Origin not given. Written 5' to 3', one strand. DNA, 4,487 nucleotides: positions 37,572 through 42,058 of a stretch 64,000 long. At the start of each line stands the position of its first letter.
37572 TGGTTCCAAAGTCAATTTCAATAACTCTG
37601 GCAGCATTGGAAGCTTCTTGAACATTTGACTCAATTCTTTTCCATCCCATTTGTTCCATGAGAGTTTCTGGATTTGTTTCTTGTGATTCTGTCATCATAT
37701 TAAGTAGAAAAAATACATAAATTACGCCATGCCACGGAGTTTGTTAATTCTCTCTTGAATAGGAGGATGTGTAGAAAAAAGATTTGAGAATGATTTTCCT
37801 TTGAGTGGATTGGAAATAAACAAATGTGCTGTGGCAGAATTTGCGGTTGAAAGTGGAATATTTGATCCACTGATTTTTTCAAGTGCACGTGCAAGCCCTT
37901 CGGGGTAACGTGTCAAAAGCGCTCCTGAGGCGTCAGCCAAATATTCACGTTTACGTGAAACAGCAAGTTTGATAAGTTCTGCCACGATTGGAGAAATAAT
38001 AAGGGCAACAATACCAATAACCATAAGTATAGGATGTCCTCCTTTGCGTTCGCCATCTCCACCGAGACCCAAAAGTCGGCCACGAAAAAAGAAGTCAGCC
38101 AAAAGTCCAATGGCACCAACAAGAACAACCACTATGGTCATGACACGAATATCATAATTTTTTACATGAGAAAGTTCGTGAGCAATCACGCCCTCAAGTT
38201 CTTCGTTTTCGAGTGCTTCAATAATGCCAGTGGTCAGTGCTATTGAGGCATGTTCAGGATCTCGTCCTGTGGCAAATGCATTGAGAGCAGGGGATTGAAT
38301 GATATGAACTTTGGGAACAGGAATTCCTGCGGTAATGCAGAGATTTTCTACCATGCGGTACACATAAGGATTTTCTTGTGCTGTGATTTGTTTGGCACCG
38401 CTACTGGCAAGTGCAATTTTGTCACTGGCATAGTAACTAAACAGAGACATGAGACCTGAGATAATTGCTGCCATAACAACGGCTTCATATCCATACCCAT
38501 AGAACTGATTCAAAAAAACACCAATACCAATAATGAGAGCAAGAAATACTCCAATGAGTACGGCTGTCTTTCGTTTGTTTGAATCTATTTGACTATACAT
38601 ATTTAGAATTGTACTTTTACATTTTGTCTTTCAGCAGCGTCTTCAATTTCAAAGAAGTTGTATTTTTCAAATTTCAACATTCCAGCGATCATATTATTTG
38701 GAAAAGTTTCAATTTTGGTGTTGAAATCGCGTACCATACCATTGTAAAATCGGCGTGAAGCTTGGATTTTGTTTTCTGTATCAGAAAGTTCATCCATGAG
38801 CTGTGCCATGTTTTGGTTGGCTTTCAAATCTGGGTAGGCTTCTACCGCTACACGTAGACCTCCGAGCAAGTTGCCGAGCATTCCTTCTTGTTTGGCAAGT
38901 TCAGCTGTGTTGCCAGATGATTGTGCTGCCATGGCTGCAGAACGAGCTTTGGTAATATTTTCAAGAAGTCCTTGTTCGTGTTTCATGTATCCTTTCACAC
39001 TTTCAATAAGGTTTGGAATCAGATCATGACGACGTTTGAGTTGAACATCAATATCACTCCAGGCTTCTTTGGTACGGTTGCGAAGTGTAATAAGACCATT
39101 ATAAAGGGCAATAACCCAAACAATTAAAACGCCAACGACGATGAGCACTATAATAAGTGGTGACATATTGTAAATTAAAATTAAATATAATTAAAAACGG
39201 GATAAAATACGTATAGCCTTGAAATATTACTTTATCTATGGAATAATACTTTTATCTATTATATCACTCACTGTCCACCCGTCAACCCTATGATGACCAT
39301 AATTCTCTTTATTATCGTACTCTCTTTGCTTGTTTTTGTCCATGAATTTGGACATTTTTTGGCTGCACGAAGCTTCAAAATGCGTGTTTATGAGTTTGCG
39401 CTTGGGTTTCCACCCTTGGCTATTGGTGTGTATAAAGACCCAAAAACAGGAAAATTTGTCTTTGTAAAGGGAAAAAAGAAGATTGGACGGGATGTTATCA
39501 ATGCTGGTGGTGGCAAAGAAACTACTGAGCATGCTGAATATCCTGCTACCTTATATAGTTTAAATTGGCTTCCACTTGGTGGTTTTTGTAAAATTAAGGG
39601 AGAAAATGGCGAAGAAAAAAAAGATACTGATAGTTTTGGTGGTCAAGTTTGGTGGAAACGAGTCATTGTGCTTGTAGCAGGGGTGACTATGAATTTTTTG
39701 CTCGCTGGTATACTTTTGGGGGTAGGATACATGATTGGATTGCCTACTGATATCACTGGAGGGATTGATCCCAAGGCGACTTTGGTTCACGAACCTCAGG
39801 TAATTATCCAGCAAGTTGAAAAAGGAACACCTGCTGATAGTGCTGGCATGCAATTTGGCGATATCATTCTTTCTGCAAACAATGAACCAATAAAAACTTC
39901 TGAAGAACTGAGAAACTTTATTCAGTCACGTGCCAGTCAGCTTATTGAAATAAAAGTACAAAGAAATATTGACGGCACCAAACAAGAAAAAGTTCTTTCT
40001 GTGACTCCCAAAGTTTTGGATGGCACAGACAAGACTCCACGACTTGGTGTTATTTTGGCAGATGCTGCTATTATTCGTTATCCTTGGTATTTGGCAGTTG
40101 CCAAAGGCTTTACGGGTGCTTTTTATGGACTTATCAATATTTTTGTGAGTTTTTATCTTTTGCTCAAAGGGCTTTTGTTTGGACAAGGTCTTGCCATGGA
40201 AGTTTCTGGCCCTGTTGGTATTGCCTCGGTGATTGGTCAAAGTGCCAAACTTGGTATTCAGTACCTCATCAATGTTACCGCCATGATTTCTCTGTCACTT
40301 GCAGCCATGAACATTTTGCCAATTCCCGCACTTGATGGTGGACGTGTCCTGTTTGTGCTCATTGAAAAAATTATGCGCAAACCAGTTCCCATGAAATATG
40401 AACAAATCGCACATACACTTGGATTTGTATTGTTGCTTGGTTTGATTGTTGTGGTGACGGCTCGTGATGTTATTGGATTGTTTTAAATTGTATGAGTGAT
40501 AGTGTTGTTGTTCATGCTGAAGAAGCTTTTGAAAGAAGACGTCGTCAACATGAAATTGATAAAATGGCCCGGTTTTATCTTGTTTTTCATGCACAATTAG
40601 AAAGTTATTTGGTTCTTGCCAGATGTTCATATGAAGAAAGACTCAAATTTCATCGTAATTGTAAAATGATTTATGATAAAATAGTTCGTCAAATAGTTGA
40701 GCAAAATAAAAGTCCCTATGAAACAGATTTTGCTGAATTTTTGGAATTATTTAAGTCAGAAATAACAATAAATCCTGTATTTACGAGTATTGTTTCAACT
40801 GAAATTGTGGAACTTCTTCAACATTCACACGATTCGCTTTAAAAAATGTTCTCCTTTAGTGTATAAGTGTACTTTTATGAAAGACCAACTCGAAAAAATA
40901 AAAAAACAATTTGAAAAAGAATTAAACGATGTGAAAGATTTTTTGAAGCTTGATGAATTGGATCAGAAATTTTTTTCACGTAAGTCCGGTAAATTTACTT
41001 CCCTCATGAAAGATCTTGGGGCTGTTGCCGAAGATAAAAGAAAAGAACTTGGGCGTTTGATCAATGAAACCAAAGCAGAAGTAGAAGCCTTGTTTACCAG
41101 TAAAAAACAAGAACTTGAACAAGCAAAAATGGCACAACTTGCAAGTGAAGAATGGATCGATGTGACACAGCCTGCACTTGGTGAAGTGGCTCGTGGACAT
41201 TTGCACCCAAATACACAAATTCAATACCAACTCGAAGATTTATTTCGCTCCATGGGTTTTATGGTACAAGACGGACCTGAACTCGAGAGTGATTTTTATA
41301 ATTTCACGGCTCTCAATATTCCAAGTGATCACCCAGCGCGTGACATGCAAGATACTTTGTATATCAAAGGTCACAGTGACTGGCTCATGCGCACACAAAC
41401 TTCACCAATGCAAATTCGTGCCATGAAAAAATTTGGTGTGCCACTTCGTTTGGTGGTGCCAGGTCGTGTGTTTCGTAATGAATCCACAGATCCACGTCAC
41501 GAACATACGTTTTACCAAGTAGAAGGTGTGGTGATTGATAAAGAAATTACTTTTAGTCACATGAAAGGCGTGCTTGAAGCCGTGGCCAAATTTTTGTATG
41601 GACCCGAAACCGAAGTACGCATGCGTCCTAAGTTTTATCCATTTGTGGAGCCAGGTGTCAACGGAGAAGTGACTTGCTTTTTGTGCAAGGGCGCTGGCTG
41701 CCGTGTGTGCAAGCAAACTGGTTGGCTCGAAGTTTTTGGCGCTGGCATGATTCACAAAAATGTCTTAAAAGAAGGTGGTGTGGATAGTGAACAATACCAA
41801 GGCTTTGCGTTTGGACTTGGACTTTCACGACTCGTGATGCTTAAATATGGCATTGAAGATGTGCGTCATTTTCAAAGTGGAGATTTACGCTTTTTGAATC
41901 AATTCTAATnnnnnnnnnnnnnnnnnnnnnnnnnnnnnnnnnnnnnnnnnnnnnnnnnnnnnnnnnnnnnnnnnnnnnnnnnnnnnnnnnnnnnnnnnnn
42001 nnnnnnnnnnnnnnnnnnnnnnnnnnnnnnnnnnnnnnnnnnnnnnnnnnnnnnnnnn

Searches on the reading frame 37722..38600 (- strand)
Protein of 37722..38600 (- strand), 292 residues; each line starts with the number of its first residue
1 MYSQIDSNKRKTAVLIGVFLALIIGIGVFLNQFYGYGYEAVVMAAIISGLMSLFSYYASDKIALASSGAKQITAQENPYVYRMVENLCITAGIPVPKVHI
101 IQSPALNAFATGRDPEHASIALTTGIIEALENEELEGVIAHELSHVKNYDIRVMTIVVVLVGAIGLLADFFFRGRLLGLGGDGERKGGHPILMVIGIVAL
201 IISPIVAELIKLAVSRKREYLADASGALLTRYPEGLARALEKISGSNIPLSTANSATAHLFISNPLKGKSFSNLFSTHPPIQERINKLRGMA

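Call 93: search_protein_families(library=pfam, proteins=[window:37722-38600:-], max_evalue=0.00001)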
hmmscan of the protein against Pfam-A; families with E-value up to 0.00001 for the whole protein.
window:37722-38600:- (292 aa): 1 family
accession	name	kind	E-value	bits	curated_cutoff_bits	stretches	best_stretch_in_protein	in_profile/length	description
PF01435.24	Peptidase_M48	-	4.3e-34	118.4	20.3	1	75-291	2-185/186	Peptidase family M48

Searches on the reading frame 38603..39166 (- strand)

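Call 93: search_protein_families(library=pfam, proteins=[window:38603-39166:-], max_evalue=0.00001)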
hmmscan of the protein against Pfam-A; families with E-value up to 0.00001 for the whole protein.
window:38603-39166:- (187 aa): 1 family
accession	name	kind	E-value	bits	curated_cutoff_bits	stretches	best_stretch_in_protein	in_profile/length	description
PF04011.17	LemA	-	1.5e-59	200.6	26.2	1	35-187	1-149/149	LemA family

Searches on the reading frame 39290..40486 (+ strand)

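Call 93: search_protein_families(library=pfam, proteins=[window:39290-40486:+], max_evalue=0.00001)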
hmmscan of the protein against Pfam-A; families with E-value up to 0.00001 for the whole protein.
window:39290-40486:+ (398 aa): 4 families
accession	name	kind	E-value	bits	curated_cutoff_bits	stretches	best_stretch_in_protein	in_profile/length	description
PF02163.28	Peptidase_M50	-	3.6e-49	167.5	27.2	2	79-384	40-220/221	Peptidase family M50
PF17820.7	PDZ_6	-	1.3e-12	47.7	27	1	173-225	2-54/54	PDZ domain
PF13180.12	PDZ_2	-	2.1e-10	41.2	27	1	167-226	10-70/80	PDZ domain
PF00595.29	PDZ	-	6.3e-07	30.1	23.2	1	162-217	23-73/81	PDZ domain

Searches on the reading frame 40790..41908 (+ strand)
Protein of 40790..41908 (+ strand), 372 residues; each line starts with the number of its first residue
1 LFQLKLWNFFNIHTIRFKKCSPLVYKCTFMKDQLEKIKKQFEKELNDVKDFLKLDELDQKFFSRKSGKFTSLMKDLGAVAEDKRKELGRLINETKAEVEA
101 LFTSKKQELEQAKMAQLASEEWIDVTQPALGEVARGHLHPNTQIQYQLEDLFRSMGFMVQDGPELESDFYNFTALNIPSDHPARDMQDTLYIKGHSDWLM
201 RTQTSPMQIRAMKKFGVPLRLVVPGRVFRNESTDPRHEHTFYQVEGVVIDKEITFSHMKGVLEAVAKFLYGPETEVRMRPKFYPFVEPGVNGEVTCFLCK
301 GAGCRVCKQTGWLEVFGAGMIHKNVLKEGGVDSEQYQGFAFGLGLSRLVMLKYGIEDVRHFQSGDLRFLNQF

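Call 93: search_protein_families(library=pfam, proteins=[window:40790-41908:+], max_evalue=0.00001)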
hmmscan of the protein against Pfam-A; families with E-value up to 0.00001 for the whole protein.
window:40790-41908:+ (372 aa): 2 families
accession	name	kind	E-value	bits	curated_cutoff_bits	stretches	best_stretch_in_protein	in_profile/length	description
PF01409.25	tRNA-synt_2d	-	1.3e-89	300.3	19.8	1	123-372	2-246/246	tRNA synthetases class II core domain (F)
PF02912.23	Phe_tRNA-synt_N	-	3.4e-13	49.8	22.3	1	54-116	6-67/69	Aminoacyl tRNA synthetase class II, N-terminal domain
